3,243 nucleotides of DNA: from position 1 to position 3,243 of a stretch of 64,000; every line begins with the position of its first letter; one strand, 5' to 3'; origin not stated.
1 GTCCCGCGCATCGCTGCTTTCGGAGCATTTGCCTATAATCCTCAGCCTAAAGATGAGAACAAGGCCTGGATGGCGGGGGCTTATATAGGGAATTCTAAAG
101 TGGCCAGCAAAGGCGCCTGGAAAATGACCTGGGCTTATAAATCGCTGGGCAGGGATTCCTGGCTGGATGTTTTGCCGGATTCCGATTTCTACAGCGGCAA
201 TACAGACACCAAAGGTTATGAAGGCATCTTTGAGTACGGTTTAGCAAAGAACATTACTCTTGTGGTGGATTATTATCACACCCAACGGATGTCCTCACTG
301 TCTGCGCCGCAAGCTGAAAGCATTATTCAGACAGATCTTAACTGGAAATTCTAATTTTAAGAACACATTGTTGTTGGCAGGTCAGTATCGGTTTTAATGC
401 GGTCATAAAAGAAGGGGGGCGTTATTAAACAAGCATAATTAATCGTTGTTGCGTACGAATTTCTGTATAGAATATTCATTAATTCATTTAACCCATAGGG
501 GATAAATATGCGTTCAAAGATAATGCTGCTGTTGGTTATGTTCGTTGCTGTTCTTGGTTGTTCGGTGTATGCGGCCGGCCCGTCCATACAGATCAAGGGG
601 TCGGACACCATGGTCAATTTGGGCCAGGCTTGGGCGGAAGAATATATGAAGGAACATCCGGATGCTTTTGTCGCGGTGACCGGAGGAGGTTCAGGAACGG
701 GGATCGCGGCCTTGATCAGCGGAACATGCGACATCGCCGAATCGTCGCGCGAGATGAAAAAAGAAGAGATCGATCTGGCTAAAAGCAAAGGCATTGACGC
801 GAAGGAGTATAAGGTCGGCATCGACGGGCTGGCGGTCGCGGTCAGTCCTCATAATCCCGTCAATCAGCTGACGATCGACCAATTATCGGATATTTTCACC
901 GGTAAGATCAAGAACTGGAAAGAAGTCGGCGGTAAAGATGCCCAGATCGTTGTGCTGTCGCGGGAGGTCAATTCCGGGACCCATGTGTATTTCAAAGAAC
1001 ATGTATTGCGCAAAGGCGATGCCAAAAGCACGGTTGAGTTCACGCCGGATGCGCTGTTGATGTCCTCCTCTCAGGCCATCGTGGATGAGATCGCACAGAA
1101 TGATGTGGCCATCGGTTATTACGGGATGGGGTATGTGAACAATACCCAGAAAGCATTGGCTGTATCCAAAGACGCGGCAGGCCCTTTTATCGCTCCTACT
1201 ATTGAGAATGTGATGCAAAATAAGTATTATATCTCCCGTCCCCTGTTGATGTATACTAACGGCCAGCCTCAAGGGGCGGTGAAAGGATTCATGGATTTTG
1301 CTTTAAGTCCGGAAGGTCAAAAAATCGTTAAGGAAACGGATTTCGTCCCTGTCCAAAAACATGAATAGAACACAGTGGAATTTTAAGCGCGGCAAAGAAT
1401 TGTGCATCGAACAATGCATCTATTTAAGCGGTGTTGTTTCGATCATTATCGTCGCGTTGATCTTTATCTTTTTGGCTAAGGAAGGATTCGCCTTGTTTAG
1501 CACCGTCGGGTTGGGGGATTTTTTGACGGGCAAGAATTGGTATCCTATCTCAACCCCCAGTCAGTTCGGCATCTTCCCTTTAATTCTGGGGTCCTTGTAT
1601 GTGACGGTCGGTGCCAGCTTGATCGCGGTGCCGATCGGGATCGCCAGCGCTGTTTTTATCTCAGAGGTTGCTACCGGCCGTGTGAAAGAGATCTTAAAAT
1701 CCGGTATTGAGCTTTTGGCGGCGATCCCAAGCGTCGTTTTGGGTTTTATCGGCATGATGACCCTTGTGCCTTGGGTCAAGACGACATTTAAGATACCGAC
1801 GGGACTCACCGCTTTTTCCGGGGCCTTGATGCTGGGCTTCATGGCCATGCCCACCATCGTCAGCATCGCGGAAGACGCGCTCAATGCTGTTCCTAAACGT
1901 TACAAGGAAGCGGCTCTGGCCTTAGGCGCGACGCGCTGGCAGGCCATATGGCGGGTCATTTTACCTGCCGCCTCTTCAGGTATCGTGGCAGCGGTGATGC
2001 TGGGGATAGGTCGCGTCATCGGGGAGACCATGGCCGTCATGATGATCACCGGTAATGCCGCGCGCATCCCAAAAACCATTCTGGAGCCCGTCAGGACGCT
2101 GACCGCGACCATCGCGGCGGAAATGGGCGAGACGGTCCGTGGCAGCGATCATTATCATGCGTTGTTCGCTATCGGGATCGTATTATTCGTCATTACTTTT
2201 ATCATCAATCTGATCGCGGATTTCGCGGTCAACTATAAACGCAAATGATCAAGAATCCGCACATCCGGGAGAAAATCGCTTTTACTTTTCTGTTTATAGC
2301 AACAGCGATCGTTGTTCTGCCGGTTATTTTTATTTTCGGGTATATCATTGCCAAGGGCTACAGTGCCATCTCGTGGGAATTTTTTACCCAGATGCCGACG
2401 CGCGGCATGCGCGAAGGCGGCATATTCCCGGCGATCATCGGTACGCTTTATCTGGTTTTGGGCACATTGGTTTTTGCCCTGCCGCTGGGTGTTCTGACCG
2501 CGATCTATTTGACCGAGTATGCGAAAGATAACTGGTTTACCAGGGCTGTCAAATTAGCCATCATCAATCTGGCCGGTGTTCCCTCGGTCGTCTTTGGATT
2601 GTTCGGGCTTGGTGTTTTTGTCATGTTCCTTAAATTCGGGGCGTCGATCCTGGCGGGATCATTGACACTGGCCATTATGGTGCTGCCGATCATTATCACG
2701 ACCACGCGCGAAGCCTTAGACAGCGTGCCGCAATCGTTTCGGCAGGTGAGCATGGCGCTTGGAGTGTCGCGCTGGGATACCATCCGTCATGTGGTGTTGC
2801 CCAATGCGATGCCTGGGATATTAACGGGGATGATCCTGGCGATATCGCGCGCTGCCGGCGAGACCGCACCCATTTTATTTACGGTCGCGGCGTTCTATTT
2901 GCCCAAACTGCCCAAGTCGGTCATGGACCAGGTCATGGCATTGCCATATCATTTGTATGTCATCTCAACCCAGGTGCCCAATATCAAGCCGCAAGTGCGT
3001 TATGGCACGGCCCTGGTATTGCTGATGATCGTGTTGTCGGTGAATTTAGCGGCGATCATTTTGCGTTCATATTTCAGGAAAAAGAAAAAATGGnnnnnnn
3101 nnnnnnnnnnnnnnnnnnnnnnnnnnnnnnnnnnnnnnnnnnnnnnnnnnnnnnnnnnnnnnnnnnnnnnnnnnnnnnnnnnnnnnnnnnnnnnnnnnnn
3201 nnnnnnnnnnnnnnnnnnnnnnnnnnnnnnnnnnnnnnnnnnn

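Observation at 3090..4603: Tandem PstB ATPases with complementary degeneracy, predicting one consensus and one degenerate ATP site in a heterodimeric phosphate-importer NBD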

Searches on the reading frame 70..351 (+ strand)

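Call 50: search_protein_families(library=pfam, proteins=[window:70-351:+], max_evalue=0.00001)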
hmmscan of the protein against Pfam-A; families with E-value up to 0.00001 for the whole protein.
window:70-351:+ (94 aa): 1 family
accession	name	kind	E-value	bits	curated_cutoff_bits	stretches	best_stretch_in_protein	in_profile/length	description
PF16930.11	Porin_5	-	2.1e-14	53.5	22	1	4-94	447-535/535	Putative porin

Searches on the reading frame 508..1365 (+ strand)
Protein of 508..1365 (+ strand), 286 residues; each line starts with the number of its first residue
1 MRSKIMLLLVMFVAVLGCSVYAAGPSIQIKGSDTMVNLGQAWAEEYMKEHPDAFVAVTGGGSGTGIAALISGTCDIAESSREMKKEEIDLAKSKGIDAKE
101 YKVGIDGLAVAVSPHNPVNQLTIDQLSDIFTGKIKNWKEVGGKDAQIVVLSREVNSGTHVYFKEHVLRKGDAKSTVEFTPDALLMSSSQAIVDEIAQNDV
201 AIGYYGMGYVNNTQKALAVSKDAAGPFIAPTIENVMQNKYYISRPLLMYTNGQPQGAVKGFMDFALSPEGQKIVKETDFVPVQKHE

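Call 3: search_protein_families(library=ncbifam, proteins=[window:508-1365:+])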
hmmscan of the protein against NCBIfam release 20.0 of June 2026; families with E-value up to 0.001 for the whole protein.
window:508-1365:+ (286 aa): 4 families
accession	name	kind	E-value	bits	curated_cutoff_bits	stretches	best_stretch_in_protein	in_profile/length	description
TIGR02136.1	ptsS_2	subfamily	1.8e-80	270.3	206.6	1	26-282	40-295/295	phosphate ABC transporter substrate-binding protein PstS family protein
TIGR00975.1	3a0107s03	equivalog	1.5e-18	66.9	205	1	30-237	4-227/315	phosphate ABC transporter substrate-binding protein PstS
TIGR04505.1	PtsS_plasma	equivalog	2.4e-07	30.5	175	1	140-219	200-278/334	phosphate ABC transporter substrate-binding protein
NF008171.0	PRK10918.1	equivalog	5.3e-07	29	339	1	1-235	4-249/346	phosphate ABC transporter substrate-binding protein PstS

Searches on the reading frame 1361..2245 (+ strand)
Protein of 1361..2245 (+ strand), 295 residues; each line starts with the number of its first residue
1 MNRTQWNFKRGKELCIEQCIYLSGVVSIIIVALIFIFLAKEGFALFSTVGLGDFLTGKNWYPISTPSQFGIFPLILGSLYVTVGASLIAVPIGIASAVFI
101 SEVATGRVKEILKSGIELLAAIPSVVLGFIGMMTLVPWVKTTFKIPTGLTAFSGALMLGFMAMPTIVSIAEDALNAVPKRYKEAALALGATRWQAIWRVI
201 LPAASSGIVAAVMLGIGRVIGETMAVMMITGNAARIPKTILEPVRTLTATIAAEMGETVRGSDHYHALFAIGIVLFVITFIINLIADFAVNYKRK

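Call 3: search_protein_families(library=ncbifam, proteins=[window:1361-2245:+])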
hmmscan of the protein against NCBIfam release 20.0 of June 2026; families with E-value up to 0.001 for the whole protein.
window:1361-2245:+ (295 aa): 26 families (the best 25 are shown)
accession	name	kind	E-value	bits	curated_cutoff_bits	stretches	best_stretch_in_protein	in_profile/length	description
TIGR02138.1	phosphate_pstC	equivalog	6.3e-91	304.5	196.45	1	16-291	4-293/296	phosphate ABC transporter permease subunit PstC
TIGR00974.1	3a0107s02c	equivalog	2.6e-51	174.4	193.45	1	19-292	7-269/272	phosphate ABC transporter permease PstA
NF008435.0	PRK11275.1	equivalog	7.2e-40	137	502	2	146-289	165-308/319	phosphate ABC transporter permease PstC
NF008430.0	PRK11268.1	equivalog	9.4e-20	70.8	439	1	66-288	74-288/295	phosphate ABC transporter permease PstA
TIGR02141.1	modB_ABC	equivalog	1.2e-18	67.5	182.6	1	78-240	3-169/208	molybdate ABC transporter permease subunit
NF038017.1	ABC_perm1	subfamily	2.5e-16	60.2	100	1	78-275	1-183/184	ABC transporter permease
NF006939.0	PRK09421.1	equivalog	4.5e-15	55.7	262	1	75-256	12-198/230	molybdate ABC transporter permease subunit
TIGR01581.1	Mo_ABC_porter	hypoth_equivalog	1.3e-14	54.3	210.3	1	77-282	25-222/225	ABC transporter permease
TIGR00969.1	3a0106s02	subfamily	8.7e-14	51.6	240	1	75-282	59-262/272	sulfate ABC transporter permease subunit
TIGR02139.1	permease_CysT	equivalog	4.9e-13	49.3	246.1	1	73-286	46-255/265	sulfate ABC transporter permease subunit CysT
NF008208.0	PRK10971.1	equivalog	3e-12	46.6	415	1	85-234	70-223/277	sulfate/thiosulfate ABC transporter permease CysT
TIGR03255.1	PhnV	equivalog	2.1e-08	34.2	358.7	1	74-232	67-222/270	2-aminoethylphosphonate ABC transport system, membrane component PhnV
TIGR02140.1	permease_CysW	equivalog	5.4e-07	29.4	329.1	1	78-279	48-245/261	sulfate ABC transporter permease subunit CysW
NF040839.1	tungstate_WtpB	equivalog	1.1e-06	28.5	340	1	73-235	44-209/251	tungstate ABC transporter permease WtpB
NF007044.0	PRK09497.1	equivalog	1.8e-06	27.7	348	1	156-221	160-220/285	spermidine/putrescine ABC transporter permease PotB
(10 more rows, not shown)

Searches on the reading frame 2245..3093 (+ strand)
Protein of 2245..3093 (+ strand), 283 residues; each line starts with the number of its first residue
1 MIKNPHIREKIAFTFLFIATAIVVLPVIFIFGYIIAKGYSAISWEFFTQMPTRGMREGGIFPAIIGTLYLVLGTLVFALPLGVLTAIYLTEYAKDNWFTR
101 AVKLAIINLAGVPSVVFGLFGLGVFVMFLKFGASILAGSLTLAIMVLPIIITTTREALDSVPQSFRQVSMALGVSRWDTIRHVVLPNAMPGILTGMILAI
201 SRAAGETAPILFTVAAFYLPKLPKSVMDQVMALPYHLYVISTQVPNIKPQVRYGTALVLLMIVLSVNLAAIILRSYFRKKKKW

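Call 3: search_protein_families(library=ncbifam, proteins=[window:2245-3093:+])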
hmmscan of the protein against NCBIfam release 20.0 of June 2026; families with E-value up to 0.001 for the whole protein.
window:2245-3093:+ (283 aa): 28 families (the best 25 are shown)
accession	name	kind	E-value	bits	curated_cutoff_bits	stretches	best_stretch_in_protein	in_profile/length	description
TIGR00974.1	3a0107s02c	equivalog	1.7e-93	312.7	193.45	1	10-278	2-271/272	phosphate ABC transporter permease PstA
TIGR02138.1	phosphate_pstC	equivalog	1.1e-46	159.3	196.45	1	10-274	2-292/296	phosphate ABC transporter permease subunit PstC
NF008430.0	PRK11268.1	equivalog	2.5e-43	148.2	439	1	7-281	25-294/295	phosphate ABC transporter permease PstA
NF008435.0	PRK11275.1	equivalog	1.7e-20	73.4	502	2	130-218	165-253/319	phosphate ABC transporter permease PstC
NF006939.0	PRK09421.1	equivalog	6.1e-11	42.2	262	1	72-280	20-223/230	molybdate ABC transporter permease subunit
TIGR03255.1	PhnV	equivalog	1.4e-10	41.3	358.7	1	22-210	26-216/270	2-aminoethylphosphonate ABC transport system, membrane component PhnV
TIGR02141.1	modB_ABC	equivalog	7.8e-10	38.7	182.6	1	70-212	6-157/208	molybdate ABC transporter permease subunit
TIGR01581.1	Mo_ABC_porter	hypoth_equivalog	3e-09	36.7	210.3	1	145-214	113-182/225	ABC transporter permease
TIGR02139.1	permease_CysT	equivalog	4e-09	36.5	246.1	1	121-215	118-212/265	sulfate ABC transporter permease subunit CysT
TIGR00969.1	3a0106s02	subfamily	2.6e-08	33.7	240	1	15-214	23-222/272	sulfate ABC transporter permease subunit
NF008208.0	PRK10971.1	equivalog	2.8e-08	33.6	415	1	98-214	104-219/277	sulfate/thiosulfate ABC transporter permease CysT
NF007047.0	PRK09500.1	equivalog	2.9e-08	33.6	326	1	9-208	4-201/257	spermidine/putrescine ABC transporter permease PotC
TIGR01097.1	PhnE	equivalog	7.9e-08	32.1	216.7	1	18-198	16-190/252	phosphonate ABC transporter, permease protein PhnE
NF043074.1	MMSYN1_0196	equivalog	1.1e-07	31.5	350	1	11-204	13-207/277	spermidine/putrescine ABC transporter permease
TIGR01183.1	ntrB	equivalog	3.7e-07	30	209.05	1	144-201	91-147/202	nitrate ABC transporter permease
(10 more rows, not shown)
